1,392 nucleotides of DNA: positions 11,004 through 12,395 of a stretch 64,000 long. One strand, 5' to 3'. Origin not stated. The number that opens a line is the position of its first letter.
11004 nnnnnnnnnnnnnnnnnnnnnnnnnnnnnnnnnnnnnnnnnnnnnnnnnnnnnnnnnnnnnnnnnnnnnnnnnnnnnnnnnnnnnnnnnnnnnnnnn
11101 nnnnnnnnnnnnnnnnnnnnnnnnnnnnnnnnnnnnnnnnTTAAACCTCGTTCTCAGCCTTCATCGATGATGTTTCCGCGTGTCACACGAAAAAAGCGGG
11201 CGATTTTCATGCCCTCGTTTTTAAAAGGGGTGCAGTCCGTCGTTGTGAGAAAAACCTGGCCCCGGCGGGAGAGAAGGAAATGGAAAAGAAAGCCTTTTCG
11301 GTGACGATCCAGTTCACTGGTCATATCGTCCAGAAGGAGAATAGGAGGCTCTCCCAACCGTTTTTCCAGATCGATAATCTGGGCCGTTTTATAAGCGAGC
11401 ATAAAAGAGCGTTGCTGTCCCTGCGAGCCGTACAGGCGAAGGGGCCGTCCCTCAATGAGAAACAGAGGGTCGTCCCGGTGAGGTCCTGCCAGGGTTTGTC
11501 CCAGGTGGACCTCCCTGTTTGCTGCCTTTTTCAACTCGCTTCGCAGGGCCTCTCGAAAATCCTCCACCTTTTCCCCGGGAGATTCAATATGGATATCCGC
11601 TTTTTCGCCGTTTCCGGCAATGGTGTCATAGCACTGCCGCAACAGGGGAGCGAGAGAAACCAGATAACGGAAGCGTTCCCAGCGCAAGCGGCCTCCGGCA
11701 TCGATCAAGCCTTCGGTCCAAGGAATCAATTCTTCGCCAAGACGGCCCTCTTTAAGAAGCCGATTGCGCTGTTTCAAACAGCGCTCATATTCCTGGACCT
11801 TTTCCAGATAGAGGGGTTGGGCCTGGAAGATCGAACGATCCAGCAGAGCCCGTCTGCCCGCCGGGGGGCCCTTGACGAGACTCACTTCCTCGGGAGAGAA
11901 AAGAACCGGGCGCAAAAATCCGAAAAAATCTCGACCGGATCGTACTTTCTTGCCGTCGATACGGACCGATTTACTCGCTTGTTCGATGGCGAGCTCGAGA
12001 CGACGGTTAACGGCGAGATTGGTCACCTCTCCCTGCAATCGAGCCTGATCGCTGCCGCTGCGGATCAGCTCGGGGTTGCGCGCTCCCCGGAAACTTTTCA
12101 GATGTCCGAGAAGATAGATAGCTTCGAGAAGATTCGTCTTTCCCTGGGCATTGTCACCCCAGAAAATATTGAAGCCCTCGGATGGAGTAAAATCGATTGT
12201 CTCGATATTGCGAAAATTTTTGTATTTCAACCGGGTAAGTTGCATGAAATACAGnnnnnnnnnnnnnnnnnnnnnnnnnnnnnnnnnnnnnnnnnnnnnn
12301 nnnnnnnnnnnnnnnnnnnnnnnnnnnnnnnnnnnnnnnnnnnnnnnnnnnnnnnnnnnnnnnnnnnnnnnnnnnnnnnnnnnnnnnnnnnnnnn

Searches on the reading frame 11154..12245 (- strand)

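Call 69: search_protein_families(library=pfam, proteins=[window:11154-12245:-], max_evalue=0.00001)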
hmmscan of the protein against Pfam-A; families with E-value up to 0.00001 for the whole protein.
window:11154-12245:- (363 aa): 3 families
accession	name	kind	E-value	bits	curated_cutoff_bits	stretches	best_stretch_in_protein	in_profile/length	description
PF02463.25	SMC_N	-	1.6e-18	67.4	40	1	3-344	2-205/220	RecF/RecN/SMC N terminal domain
PF13175.12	AAA_15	-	1.1e-08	35.6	32.1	1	1-88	1-82/374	AAA ATPase domain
PF13476.12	AAA_23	-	1.1e-06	29.9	27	1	5-44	1-40/201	AAA domain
